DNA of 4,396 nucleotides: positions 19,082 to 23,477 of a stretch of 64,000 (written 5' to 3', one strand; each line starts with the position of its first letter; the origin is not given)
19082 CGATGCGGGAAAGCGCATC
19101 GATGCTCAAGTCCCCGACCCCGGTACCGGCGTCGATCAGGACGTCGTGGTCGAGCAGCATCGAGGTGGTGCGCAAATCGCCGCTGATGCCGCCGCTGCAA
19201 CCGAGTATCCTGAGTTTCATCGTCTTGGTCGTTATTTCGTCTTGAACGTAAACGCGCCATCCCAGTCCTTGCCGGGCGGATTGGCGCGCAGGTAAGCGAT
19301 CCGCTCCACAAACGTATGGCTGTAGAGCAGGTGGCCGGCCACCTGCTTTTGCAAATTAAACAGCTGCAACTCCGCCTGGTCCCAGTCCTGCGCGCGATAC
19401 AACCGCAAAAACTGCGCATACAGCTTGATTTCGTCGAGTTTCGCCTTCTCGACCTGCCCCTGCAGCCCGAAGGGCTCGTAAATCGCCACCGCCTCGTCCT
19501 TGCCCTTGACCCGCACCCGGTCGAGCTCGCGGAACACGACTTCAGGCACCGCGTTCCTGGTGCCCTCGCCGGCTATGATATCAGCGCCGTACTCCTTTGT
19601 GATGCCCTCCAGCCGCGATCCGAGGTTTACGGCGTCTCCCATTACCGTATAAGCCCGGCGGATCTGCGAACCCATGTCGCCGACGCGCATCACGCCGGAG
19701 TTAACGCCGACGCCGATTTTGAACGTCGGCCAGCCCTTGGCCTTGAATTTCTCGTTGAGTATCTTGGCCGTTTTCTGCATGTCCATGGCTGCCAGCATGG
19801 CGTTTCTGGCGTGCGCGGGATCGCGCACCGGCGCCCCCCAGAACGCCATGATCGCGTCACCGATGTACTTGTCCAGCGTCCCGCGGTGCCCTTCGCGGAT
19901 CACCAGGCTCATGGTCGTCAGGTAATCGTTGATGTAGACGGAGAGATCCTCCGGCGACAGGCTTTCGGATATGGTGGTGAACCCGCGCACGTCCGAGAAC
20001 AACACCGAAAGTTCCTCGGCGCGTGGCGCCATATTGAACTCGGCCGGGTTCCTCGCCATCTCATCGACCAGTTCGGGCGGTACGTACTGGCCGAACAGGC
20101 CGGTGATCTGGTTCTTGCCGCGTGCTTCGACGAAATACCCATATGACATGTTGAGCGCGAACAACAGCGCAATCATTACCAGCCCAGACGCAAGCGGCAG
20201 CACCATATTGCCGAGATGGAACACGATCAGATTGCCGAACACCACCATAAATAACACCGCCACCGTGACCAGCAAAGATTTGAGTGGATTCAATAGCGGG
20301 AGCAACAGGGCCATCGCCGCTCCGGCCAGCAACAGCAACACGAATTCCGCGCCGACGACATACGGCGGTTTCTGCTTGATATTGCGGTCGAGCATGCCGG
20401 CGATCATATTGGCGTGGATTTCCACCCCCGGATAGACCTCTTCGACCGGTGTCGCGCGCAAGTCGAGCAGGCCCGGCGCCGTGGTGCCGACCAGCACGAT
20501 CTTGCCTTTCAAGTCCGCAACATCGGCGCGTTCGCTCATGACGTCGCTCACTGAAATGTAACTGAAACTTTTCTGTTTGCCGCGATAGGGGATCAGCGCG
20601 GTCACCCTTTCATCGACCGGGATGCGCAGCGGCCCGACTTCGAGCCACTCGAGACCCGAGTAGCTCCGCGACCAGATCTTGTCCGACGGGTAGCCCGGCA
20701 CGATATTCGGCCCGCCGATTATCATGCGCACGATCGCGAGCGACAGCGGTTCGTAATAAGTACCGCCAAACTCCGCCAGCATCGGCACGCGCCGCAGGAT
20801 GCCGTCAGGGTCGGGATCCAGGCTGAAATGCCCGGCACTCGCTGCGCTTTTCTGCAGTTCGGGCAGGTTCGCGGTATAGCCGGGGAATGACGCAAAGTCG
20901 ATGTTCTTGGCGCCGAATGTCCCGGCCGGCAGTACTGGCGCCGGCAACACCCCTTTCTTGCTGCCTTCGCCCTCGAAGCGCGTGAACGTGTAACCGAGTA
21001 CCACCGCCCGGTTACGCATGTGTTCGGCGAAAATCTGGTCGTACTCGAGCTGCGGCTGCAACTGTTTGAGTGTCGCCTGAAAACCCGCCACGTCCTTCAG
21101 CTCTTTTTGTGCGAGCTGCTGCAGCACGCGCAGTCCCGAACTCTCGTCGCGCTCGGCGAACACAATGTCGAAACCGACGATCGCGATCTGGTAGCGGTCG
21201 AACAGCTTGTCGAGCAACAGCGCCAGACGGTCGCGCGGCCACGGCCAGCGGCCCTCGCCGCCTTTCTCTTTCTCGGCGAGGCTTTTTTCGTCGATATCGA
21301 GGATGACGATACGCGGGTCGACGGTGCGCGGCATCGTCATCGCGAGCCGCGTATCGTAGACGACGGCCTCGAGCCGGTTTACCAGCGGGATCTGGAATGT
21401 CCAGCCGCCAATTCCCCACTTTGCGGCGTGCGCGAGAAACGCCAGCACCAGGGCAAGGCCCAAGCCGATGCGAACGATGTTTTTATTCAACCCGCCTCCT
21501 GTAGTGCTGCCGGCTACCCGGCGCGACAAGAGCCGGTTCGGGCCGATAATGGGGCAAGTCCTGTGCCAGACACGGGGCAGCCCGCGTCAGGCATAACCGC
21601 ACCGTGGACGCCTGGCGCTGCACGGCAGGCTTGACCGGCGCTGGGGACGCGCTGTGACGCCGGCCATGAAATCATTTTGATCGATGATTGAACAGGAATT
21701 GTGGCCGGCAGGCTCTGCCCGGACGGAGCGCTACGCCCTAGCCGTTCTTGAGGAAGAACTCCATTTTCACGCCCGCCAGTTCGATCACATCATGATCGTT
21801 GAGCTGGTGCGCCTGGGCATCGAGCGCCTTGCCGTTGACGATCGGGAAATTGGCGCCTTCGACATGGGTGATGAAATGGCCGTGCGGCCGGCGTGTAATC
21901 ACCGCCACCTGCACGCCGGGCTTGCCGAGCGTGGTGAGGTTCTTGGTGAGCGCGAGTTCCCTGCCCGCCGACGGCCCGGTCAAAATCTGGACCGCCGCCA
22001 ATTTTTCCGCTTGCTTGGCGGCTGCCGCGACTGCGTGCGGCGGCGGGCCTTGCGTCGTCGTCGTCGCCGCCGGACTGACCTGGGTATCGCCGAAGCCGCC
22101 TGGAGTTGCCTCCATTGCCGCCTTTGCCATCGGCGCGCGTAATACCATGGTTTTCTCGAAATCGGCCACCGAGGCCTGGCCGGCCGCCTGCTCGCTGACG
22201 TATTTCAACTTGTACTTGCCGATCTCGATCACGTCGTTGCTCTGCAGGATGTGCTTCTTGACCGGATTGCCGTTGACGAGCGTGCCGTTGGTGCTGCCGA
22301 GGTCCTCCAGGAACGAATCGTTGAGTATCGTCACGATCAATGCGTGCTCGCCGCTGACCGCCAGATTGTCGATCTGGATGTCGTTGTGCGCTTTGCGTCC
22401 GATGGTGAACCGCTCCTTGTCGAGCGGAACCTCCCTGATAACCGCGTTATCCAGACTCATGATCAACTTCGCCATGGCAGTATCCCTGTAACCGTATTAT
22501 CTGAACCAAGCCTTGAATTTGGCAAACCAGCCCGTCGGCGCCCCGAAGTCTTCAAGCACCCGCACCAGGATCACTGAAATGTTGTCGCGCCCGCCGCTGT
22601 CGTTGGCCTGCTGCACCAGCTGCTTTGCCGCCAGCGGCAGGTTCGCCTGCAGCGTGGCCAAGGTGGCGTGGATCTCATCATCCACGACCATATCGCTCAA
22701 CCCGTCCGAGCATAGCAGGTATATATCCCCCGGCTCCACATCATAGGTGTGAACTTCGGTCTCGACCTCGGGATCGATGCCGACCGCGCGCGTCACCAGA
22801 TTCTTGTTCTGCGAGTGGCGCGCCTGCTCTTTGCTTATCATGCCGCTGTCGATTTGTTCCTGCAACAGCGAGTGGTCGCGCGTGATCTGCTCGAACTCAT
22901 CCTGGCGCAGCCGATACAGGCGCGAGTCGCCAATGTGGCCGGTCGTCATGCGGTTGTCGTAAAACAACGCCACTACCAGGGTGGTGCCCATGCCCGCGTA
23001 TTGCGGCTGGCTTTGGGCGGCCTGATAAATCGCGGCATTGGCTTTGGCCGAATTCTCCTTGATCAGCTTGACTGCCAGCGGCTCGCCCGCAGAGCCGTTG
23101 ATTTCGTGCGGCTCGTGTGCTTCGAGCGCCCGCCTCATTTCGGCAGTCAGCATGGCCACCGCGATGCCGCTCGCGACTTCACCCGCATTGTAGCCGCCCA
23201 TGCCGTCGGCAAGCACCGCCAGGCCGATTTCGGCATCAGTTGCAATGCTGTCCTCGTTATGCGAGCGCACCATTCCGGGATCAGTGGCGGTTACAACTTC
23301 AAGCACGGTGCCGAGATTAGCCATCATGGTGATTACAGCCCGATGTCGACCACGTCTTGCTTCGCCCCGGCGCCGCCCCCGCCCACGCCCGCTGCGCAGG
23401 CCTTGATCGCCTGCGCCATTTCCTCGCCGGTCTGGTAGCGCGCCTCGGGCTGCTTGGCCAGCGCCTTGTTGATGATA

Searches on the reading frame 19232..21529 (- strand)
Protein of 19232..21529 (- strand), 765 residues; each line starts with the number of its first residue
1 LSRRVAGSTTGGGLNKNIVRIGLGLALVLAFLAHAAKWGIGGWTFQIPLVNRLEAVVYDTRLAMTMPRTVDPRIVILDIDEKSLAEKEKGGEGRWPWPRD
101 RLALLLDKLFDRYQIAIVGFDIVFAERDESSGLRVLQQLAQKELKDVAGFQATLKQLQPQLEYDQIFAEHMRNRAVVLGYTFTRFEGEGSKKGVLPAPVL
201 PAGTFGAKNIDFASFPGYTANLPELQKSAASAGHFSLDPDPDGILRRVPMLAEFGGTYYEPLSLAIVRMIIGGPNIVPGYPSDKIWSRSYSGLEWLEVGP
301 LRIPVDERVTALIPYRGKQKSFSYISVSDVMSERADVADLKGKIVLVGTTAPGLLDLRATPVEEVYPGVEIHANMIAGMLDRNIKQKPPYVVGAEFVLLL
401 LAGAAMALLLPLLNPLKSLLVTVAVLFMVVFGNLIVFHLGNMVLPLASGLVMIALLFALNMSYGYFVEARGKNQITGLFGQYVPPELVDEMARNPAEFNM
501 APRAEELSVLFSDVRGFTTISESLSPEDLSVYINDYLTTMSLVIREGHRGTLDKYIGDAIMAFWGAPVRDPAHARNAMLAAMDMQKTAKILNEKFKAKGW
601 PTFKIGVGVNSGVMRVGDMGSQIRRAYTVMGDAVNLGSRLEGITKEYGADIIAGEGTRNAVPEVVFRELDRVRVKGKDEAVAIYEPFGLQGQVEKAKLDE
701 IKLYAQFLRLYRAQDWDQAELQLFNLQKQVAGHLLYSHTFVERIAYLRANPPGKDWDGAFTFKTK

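Call 53: search_protein_families(library=pfam, max_evalue=0.00001, proteins=[window:19232-21529:-])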
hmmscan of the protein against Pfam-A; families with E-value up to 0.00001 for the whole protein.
window:19232-21529:- (765 aa): 2 families
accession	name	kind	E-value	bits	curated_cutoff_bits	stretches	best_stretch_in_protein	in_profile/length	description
PF05226.16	CHASE2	-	1.9e-56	191.9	26.3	1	46-403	13-255/257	CHASE2 domain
PF00211.25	Guanylate_cyc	-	7.4e-19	68.5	21.9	1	502-680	4-176/183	Adenylate and Guanylate cyclase catalytic domain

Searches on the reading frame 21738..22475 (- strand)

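Call 27: search_protein_families(library=ncbifam, max_evalue=0.00001, proteins=[window:21738-22475:-])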
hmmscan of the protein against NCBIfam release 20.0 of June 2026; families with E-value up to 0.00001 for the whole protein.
window:21738-22475:- (245 aa): 5 families
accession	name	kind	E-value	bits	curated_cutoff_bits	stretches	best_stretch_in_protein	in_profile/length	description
NF049868.1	FhaB_Rv0019c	equivalog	6.4e-17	62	125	1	14-89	79-155/158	FHA domain-containing protein FhaB/FipA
NF041660.2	oxygluDhInhib_OdhI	equivalog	1.2e-15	57.5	200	1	16-94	51-129/130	oxoglutarate dehydrogenase inhibitor Odhl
NF033760.1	gliding_GltG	equivalog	2e-12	46.5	650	1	18-163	21-170/650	adventurous gliding motility protein GltG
TIGR03354.1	VI_FHA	hypoth_equivalog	1.7e-10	41.3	120.25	1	17-156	20-166/420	type VI secretion system-associated FHA domain protein TagH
NF052573.1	HisKinEspAMyxo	equivalog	4.4e-10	38.2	1400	1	10-89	35-115/755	serine histidine kinase EspA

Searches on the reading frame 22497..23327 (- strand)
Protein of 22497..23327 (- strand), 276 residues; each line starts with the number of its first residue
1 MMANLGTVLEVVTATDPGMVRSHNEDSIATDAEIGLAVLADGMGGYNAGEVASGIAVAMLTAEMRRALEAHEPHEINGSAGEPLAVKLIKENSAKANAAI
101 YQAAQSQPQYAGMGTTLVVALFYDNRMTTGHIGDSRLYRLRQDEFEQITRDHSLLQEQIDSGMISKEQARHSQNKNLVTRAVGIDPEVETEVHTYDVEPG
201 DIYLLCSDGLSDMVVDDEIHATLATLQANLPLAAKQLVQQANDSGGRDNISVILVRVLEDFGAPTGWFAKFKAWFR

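Call 53: search_protein_families(library=pfam, max_evalue=0.00001, proteins=[window:22497-23327:-])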
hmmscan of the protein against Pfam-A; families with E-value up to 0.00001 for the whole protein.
window:22497-23327:- (276 aa): 3 families
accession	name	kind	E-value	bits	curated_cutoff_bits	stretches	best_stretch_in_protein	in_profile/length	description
PF13672.11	PP2C_2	-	3e-16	60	24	1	22-224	10-188/209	Protein phosphatase 2C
PF00481.26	PP2C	-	6.6e-09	36.2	20.3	0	72-153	70-141/255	Protein phosphatase 2C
PF07228.17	SpoIIE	-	3.2e-08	34.2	25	1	174-257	100-191/192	Stage II sporulation protein E (SpoIIE)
